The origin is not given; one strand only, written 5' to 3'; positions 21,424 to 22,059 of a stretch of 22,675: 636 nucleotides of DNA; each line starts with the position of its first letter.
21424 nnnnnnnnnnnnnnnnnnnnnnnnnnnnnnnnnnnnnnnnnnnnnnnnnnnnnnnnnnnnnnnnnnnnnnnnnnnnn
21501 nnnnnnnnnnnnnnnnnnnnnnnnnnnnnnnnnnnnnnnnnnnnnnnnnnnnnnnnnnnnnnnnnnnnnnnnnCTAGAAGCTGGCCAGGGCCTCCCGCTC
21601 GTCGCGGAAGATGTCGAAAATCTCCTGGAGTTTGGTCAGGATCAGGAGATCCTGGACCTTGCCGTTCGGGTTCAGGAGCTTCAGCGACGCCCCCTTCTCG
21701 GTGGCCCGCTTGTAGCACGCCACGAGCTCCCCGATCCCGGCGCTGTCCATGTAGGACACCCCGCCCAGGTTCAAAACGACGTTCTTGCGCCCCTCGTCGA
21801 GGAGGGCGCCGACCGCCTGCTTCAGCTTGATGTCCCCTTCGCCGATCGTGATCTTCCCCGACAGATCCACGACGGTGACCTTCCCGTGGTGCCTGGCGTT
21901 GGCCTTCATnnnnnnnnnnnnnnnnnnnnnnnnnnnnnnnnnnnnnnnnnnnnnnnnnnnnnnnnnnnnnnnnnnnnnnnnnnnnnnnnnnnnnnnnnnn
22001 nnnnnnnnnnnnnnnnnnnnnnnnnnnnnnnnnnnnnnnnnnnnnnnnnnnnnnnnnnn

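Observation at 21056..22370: Orphan partner-switching module: kinase + canonical STAS + second STAS with Asp in place of the phospho-Ser, no sigma factor nearby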

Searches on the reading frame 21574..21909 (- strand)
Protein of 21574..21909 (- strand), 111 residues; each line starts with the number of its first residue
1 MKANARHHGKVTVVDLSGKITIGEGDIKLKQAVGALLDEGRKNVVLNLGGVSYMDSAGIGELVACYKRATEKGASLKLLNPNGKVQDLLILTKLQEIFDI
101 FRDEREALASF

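Call 3: search_protein_families(library=pfam, proteins=[window:21574-21909:-], max_evalue=1)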
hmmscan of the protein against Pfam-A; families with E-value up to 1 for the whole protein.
window:21574-21909:- (111 aa): 2 families
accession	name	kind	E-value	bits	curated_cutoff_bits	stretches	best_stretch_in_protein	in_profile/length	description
PF01740.26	STAS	-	1.6e-17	63.6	22.6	1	3-107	2-106/106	STAS domain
PF13466.11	STAS_2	-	4.3e-12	46.5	29.2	1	14-94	1-79/80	STAS domain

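Call 4: search_protein_families(library=ncbifam, proteins=[window:21574-21909:-], max_evalue=1)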
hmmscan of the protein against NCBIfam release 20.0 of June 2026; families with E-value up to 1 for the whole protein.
window:21574-21909:- (111 aa): 8 families
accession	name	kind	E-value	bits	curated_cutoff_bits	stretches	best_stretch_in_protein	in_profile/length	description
TIGR00377.1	ant_ant_sig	superfamily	7.3e-20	70.9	53.45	1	1-103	3-105/108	anti-sigma factor antagonist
TIGR02886.1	spore_II_AA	equivalog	5.4e-13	48.9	114.75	1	6-108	4-106/106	anti-sigma F factor antagonist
NF033618.0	mlaB_1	equivalog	0.00076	19.9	90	1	45-98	39-92/94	lipid asymmetry maintenance protein MlaB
NF002134.0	PRK00971.1-4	equivalog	0.0045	15.8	557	1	6-90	324-406/429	glutaminase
NF007970.0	PRK10694.1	equivalog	0.023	14.5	162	1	38-75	50-86/133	acyl-CoA thioester hydrolase YciA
TIGR00815.1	sulP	subfamily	0.032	12.7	380.45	1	41-98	496-553/565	sulfate permease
NF008660.1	PRK11660.1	equivalog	0.051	11.9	614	1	8-97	462-548/572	C4-dicarboxylic acid transporter DauA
TIGR03676.1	aRF1_eRF1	equivalog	0.063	12.1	234.7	1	14-65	207-258/403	peptide chain release factor aRF-1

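Call 7: search_solved_structures(query=window:21574-21909:-, max_evalue=0.001, show_alignments=3)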
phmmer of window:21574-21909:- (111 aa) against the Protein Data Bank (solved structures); distinct sequences matched with E-value up to 0.001: 8.
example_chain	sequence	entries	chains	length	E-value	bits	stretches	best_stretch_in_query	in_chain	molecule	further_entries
1sbo_A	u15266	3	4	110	5e-08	36.5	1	28-102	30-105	Putative anti-sigma factor antagonist TM1442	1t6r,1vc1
6m36_B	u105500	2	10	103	1.4e-07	35.1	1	13-101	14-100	Anti-sigma-B factor antagonist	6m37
1th8_B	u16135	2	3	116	4e-07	33.6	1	11-109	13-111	Anti-sigma F factor antagonist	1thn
1tid_B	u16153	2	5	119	1.2e-06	32.1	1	11-109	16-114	Anti-sigma F factor antagonist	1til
2ka5_A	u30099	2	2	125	9.8e-06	29.2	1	24-108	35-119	Putative anti-sigma factor antagonist TM_1081 | Putative anti-sigma factor antagonist TM1081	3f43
1auz_A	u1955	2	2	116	1.4e-05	28.7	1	14-109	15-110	SPOIIAA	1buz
4qtp_A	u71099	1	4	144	0.00012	25.6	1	7-103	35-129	Anti-sigma factor antagonist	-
4hyl_A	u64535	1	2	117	0.00071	23.2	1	40-107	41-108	Stage II sporulation protein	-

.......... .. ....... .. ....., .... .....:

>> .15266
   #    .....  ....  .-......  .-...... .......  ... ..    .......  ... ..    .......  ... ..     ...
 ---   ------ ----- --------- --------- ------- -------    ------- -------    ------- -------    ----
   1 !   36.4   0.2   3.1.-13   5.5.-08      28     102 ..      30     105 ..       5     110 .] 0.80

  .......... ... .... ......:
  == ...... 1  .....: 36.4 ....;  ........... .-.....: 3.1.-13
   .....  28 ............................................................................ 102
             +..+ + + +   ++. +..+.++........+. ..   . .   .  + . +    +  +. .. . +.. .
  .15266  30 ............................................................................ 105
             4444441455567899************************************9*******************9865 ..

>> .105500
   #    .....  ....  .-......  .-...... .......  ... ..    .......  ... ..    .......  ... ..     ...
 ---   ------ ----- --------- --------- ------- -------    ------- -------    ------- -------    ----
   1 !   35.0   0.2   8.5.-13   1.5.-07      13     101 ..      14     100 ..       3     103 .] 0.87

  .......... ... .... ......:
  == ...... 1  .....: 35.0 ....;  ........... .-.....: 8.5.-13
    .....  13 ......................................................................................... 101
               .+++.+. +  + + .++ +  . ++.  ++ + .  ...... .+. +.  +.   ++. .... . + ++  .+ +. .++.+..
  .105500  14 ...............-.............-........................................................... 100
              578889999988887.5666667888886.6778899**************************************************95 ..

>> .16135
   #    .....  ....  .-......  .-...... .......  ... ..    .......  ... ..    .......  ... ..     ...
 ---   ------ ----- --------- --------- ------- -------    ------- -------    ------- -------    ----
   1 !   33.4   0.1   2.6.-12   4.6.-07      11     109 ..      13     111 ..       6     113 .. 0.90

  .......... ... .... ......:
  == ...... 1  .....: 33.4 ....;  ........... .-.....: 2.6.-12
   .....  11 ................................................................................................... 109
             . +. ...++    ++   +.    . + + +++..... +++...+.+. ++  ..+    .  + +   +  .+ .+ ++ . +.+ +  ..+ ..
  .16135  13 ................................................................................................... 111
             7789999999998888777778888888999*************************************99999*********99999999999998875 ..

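Call 9: find_encoding_contigs(protein=window:21574-21909:-, flank=10000, max_places=10)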
Protein window:21574-21909:- (111 aa): 4 contigs read that carry it; 4 places shown.
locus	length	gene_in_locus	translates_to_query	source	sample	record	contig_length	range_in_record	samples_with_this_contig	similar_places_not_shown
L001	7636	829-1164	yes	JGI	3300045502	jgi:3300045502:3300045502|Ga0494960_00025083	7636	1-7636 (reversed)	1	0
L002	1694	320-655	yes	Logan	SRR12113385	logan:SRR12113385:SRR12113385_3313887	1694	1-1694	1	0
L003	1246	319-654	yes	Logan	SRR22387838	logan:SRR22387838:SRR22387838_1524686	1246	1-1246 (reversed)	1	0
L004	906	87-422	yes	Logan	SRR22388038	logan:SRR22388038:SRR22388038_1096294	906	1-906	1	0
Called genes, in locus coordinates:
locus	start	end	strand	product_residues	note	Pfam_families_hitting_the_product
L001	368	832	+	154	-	PF13581:HATPase_c_2, PF02518:HATPase_c (weak)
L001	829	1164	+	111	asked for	PF01740:STAS, PF13466:STAS_2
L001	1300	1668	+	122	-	PF01740:STAS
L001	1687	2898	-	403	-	PF05190:MutS_IV, PF05192:MutS_III, PF00488:MutS_V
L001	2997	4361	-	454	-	-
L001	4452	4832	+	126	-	PF09685:MamF_MmsF (weak)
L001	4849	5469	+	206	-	PF09335:VTT_dom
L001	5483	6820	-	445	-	PF01145:Band_7, PF13428:TPR_14 (faint), PF13176:TPR_7 (faint), PF13414:TPR_11, PF13424:TPR_12 (weak), PF13432:TPR_16, PF13431:TPR_17 (weak), PF14559:TPR_19, +6 more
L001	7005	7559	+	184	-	PF03548:LolA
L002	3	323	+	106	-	?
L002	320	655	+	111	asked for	PF01740:STAS, PF13466:STAS_2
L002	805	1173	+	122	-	PF01740:STAS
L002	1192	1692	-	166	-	?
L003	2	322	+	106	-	?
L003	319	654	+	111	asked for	PF01740:STAS, PF13466:STAS_2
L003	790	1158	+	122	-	PF01740:STAS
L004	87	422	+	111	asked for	PF01740:STAS, PF13466:STAS_2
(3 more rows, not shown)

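Call 38: find_homologous_proteins(query=window:21574-21909:-, max_evalue=1e-10)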
Query window:21574-21909:- (111 aa): 2552 proteins with E <= 1e-10 among 2571 candidates; the best 120 are listed.
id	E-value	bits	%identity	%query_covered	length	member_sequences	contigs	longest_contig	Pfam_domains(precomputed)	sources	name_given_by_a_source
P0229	1.9e-60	219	95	100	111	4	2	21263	PF01740.27,PF13466.13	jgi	jgi:anti-sigma B factor antagonist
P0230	2.6e-60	219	94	100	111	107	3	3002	PF01740.27,PF13466.13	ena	-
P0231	6.3e-60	218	92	100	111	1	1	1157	PF01740.27,PF13466.13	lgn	-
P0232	7.0e-60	218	92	100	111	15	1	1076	PF01740.27,PF13466.13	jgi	jgi:anti-sigma B factor antagonist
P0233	2.4e-59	216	92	100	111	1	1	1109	PF01740.27,PF13466.13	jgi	jgi:anti-sigma B factor antagonist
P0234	5.2e-59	215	92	100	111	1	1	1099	PF01740.27,PF13466.13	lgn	-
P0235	1.2e-58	214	91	100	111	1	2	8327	PF01740.27,PF13466.13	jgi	jgi:anti-sigma B factor antagonist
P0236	1.8e-58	213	93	100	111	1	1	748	PF01740.27,PF13466.13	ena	-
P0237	3.4e-58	212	89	100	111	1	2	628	PF01740.27,PF13466.13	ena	-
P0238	6.3e-58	211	89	100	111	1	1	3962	PF01740.27,PF13466.13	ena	-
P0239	1.6e-57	210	87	100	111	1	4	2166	PF01740.27,PF13466.13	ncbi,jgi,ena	-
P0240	1.8e-57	210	87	100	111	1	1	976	PF01740.27,PF13466.13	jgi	jgi:anti-sigma B factor antagonist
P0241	1.9e-57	210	88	100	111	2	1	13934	PF01740.27,PF13466.13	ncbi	-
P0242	2.2e-57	210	89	100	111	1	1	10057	PF01740.27,PF13466.13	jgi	jgi:anti-sigma B factor antagonist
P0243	2.3e-57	210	86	100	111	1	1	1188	PF01740.27,PF13466.13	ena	-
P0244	4.2e-57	209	88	100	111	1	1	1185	PF01740.27,PF13466.13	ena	-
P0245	5.8e-57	208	89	100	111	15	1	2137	PF01740.27,PF13466.13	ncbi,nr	ncbi:MAG TPA: STAS domain-containing protein [Candidatus Polarisedimenticolia bacterium]|nr:STAS dom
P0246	1.7e-56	207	87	100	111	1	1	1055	PF01740.27,PF13466.13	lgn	-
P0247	3.0e-56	206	87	100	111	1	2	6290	PF01740.27,PF13466.13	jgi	jgi:anti-sigma B factor antagonist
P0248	3.1e-56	206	87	100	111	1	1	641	PF01740.27,PF13466.13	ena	-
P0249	3.2e-56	206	86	100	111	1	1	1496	PF01740.27,PF13466.13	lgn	-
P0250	3.3e-56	206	88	100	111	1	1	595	PF01740.27,PF13466.13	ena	-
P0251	4.5e-56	205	86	100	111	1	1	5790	PF01740.27,PF13466.13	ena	-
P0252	4.6e-56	205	87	100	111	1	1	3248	PF01740.27,PF13466.13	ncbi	-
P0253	8.1e-56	205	86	100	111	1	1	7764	PF01740.27,PF13466.13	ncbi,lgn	-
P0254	8.4e-56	204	86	100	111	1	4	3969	PF01740.27,PF13466.13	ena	-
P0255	9.6e-56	204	87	100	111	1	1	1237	PF01740.27,PF13466.13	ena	-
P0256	1.2e-55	204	86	100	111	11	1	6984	PF01740.27,PF13466.13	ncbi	-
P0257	1.2e-55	204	86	100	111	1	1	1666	PF01740.27,PF13466.13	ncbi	-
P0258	6.4e-55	202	85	100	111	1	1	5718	PF01740.27,PF13466.13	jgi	jgi:anti-sigma B factor antagonist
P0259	1.2e-54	201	86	100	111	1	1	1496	PF01740.27,PF13466.13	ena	-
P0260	2.8e-54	200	83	100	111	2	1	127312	PF01740.27,PF13466.13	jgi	jgi:anti-sigma B factor antagonist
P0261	3.1e-54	199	84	100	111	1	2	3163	PF01740.27,PF13466.13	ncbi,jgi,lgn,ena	-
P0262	4.1e-54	199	84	100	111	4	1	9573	PF01740.27,PF13466.13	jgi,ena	-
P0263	4.4e-54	199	84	100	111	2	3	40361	PF01740.27,PF13466.13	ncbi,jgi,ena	-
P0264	6.7e-54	198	84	100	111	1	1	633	PF01740.27,PF13466.13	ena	-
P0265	8.5e-54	198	86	100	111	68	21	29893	PF01740.27,PF13466.13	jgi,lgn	jgi:anti-sigma B factor antagonist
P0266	1.2e-53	198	85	100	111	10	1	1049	PF01740.27,PF13466.13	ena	-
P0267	2.9e-53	196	84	100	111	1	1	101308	PF01740.27,PF13466.13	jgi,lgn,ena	-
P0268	6.0e-53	195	81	100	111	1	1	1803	PF01740.27,PF13466.13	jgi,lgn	jgi:anti-sigma B factor antagonist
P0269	1.1e-52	195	83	100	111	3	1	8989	PF01740.27,PF13466.13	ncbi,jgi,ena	-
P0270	1.9e-52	194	81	100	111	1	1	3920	PF01740.27,PF13466.13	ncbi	-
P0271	2.2e-52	194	81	100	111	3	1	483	PF01740.27,PF13466.13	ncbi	-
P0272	5.2e-52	192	81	100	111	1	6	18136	PF01740.27,PF13466.13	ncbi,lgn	-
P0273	1.1e-51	191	80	100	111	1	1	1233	PF01740.27,PF13466.13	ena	-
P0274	2.1e-51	190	81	100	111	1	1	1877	PF01740.27,PF13466.13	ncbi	ncbi:MAG: STAS domain-containing protein [Acidobacteriota bacterium]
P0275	3.0e-51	190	81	100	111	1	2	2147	PF01740.27,PF13466.13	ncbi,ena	-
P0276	3.9e-51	189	80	100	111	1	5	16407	PF01740.27,PF13466.13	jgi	jgi:anti-sigma B factor antagonist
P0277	5.0e-51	189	80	100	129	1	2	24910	PF01740.27,PF13466.13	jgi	jgi:anti-sigma B factor antagonist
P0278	8.3e-51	188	81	100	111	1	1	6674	PF01740.27,PF13466.13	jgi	jgi:anti-sigma B factor antagonist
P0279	8.5e-51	188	82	100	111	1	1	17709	PF01740.27,PF13466.13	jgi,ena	jgi:anti-sigma B factor antagonist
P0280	9.1e-51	188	83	100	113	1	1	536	PF01740.27,PF13466.13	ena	-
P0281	1.2e-50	188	81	100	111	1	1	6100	PF01740.27,PF13466.13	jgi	jgi:anti-sigma B factor antagonist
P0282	1.2e-50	188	81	100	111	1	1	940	PF01740.27,PF13466.13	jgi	jgi:anti-sigma B factor antagonist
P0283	1.5e-50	188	78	100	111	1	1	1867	PF01740.27,PF13466.13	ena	-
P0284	1.7e-50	187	82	100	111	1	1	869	PF01740.27,PF13466.13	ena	-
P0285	4.0e-50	186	77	100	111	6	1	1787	PF01740.27,PF13466.13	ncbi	-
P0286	5.6e-50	186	78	100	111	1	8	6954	PF01740.27,PF13466.13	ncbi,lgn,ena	-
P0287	6.1e-50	186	82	100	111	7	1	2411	PF01740.27,PF13466.13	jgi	-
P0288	1.1e-49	185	78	100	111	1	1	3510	PF01740.27,PF13466.13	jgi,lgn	jgi:anti-sigma B factor antagonist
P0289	1.1e-49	185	78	100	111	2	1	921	PF01740.27,PF13466.13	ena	-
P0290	2.8e-49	184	78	100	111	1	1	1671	PF01740.27,PF13466.13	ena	-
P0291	2.8e-49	184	78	100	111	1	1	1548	PF01740.27,PF13466.13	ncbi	-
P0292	2.8e-49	184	77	100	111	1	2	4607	PF01740.27,PF13466.13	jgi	-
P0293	3.8e-49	183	78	100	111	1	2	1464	PF01740.27,PF13466.13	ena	-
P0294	9.0e-49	182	77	100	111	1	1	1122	PF01740.27,PF13466.13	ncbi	-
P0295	1.4e-48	181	77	100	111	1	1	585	PF01740.27,PF13466.13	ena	-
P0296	1.6e-48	181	76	100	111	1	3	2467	PF01740.27,PF13466.13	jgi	jgi:anti-sigma B factor antagonist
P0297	2.1e-48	181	77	100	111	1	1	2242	PF01740.27,PF13466.13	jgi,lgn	-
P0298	3.9e-47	177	75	100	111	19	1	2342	PF01740.27,PF13466.13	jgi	jgi:anti-sigma B factor antagonist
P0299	6.3e-47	176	75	100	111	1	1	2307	PF01740.27,PF13466.13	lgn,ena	-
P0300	1.5e-46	175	75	100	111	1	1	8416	PF01740.27,PF13466.13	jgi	jgi:anti-sigma B factor antagonist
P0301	5.1e-46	173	74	100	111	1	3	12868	PF01740.27,PF13466.13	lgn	-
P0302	3.1e-45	171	75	100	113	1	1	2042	PF01740.27,PF13466.13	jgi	-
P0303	3.7e-44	167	73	100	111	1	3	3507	PF01740.27,PF13466.13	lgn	-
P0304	8.8e-44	166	72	100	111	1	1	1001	PF01740.27,PF13466.13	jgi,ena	jgi:anti-sigma B factor antagonist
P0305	1.2e-43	165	73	100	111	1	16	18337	PF01740.27,PF13466.13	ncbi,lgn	-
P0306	4.6e-43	164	71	100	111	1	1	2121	PF01740.27,PF13466.13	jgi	jgi:anti-sigma B factor antagonist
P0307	8.3e-43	163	69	100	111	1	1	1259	PF01740.27,PF13466.13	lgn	-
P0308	1.9e-42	162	70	100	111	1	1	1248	PF01740.27,PF13466.13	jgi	jgi:anti-sigma B factor antagonist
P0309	2.0e-42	162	70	100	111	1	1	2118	PF01740.27,PF13466.13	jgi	jgi:anti-sigma B factor antagonist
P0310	2.1e-42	161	71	100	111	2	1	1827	PF01740.27,PF13466.13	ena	-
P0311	2.2e-42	161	68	100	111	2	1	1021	PF01740.27,PF13466.13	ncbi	-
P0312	2.8e-42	161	70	100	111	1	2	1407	PF01740.27,PF13466.13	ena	-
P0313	3.0e-42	161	69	100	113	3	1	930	PF01740.27,PF13466.13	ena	-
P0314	4.3e-42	160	68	100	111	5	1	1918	PF01740.27,PF13466.13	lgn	-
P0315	4.6e-42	160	72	100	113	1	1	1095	PF01740.27,PF13466.13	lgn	-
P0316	5.0e-42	160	72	100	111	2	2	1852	PF01740.27,PF13466.13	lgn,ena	-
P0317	5.3e-42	160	70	100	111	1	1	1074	PF01740.27,PF13466.13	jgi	jgi:anti-sigma B factor antagonist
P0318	5.4e-42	160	71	100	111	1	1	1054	PF01740.27,PF13466.13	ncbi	-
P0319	5.5e-42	160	70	100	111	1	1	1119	PF01740.27,PF13466.13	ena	-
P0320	7.0e-42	160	71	100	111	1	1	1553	PF01740.27,PF13466.13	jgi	jgi:anti-sigma B factor antagonist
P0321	7.1e-42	160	70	100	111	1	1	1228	PF01740.27,PF13466.13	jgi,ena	-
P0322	7.3e-42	160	70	100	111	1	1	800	PF01740.27,PF13466.13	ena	-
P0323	9.1e-42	159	73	100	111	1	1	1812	PF01740.27,PF13466.13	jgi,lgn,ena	-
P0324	9.2e-42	159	69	100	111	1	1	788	PF01740.27,PF13466.13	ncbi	-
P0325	9.5e-42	159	69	100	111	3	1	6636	PF01740.27,PF13466.13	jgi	jgi:anti-sigma B factor antagonist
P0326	1.4e-41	159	70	100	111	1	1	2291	PF01740.27,PF13466.13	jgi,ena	jgi:anti-sigma B factor antagonist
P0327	2.0e-41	158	70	100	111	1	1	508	PF01740.27,PF13466.13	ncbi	-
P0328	2.0e-41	158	70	100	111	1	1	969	PF01740.27,PF13466.13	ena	-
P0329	2.0e-41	158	70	100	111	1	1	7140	PF01740.27,PF13466.13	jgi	jgi:anti-sigma B factor antagonist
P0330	2.0e-41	158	70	100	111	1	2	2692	PF01740.27,PF13466.13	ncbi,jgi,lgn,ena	-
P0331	2.1e-41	158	70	100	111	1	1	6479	PF01740.27,PF13466.13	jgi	-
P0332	2.1e-41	158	70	100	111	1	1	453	PF01740.27,PF13466.13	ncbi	-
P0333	2.3e-41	158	69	100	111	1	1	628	PF01740.27,PF13466.13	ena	-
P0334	2.8e-41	158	70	100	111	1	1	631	PF01740.27,PF13466.13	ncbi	-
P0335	2.8e-41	158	70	100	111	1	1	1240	PF01740.27,PF13466.13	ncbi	-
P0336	2.9e-41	158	69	100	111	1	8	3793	PF01740.27,PF13466.13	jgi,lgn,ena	-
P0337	2.9e-41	158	70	100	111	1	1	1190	PF01740.27,PF13466.13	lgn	-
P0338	2.9e-41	158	69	100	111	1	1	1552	PF01740.27,PF13466.13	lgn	-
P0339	3.5e-41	158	69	100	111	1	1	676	PF01740.27,PF13466.13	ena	-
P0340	3.5e-41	158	69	100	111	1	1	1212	PF01740.27,PF13466.13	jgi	jgi:anti-sigma B factor antagonist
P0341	3.8e-41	157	70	100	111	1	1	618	PF01740.27,PF13466.13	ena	-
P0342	3.8e-41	157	70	100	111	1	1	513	PF01740.27,PF13466.13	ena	-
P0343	3.9e-41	157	70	100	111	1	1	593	PF01740.27,PF13466.13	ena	-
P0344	3.9e-41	157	70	100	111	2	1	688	PF01740.27,PF13466.13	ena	-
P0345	3.9e-41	157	69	100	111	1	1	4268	PF01740.27,PF13466.13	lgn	-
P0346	3.9e-41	157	69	100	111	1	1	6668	PF01740.27,PF13466.13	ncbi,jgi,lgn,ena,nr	ncbi:MAG: anti-sigma factor antagonist [Acidobacteria bacterium]|nr:MAG: anti-sigma factor antagonis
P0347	3.9e-41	157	70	100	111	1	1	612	PF01740.27,PF13466.13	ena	-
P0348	4.0e-41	157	70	100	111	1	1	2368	PF01740.27,PF13466.13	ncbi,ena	-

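Call 40: find_encoding_contigs(protein=P0305, flank=8000, max_places=2)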
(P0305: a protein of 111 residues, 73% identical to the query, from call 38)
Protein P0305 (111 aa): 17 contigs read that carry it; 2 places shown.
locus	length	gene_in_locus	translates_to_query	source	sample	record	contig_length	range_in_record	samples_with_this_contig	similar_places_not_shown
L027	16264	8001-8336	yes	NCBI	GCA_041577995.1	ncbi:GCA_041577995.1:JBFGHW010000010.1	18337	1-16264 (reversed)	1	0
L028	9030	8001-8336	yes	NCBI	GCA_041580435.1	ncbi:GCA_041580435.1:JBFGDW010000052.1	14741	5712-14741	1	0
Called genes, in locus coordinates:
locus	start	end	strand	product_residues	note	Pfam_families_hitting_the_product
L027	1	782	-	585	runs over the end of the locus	PF01235:Na_Ala_symp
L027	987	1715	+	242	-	PF00881:Nitroreductase, PF14512:TM1586_NiRdase (faint)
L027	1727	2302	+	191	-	PF02834:LigT_PEase, PF13563:2_5_RNA_ligase2, PF02834:LigT_PEase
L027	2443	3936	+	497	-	PF13541:ChlI, PF00158:Sigma54_activat (weak), PF00493:MCM (weak), PF01078:Mg_chelatase, PF07728:AAA_5, PF13335:Mg_chelatase_C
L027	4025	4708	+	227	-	-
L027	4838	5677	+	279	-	PF13557:Phenol_MetA_deg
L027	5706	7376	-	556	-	PF16697:Yop-YscD_cpl, PF00498:FHA, PF01590:GAF, PF13185:GAF_2, PF13492:GAF_3, PF07228:SpoIIE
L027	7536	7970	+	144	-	PF13581:HATPase_c_2, PF02518:HATPase_c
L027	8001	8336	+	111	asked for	PF01740:STAS, PF13466:STAS_2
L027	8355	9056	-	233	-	-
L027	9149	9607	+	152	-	PF13302:Acetyltransf_3, PF00583:Acetyltransf_1, PF13673:Acetyltransf_10, PF13508:Acetyltransf_7, PF08445:FR47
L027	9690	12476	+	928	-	PF13229:Beta_helix, PF02412:TSP_3 (weak)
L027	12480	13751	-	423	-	-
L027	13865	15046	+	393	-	PF02684:LpxB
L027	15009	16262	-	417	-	?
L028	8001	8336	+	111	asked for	PF01740:STAS, PF13466:STAS_2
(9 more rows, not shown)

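Call 41: find_encoding_contigs(protein=P0346, flank=8000, max_places=2)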
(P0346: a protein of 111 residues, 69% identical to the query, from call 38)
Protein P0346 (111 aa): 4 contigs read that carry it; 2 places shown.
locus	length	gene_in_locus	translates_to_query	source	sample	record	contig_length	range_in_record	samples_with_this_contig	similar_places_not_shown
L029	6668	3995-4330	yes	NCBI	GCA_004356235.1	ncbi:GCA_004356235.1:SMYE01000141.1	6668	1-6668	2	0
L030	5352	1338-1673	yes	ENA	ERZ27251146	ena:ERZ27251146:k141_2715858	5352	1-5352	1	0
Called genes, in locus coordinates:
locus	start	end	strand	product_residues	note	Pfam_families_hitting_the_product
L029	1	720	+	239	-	?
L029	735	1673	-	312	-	PF13428:TPR_14 (faint), PF13369:Transglut_core2, PF13424:TPR_12 (faint), PF13414:TPR_11 (weak), PF13371:TPR_9 (weak), PF13432:TPR_16 (weak), PF13431:TPR_17 (weak), PF00515:TPR_1 (weak), +4 more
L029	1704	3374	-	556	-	PF16697:Yop-YscD_cpl, PF00498:FHA, PF01590:GAF, PF13185:GAF_2, PF13492:GAF_3, PF07228:SpoIIE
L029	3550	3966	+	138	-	PF13581:HATPase_c_2, PF02518:HATPase_c (weak)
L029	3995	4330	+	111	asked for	PF01740:STAS, PF13466:STAS_2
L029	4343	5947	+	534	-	PF01590:GAF, PF13185:GAF_2 (weak), PF13492:GAF_3 (faint), PF01590:GAF, PF13185:GAF_2, PF00990:GGDEF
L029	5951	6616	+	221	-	-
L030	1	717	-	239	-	?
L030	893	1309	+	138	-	PF13581:HATPase_c_2, PF02518:HATPase_c (weak)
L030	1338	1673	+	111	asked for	PF01740:STAS, PF13466:STAS_2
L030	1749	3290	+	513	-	PF01590:GAF, PF13185:GAF_2 (weak), PF13492:GAF_3 (faint), PF01590:GAF, PF13185:GAF_2, PF00990:GGDEF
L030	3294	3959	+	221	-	-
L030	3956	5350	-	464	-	?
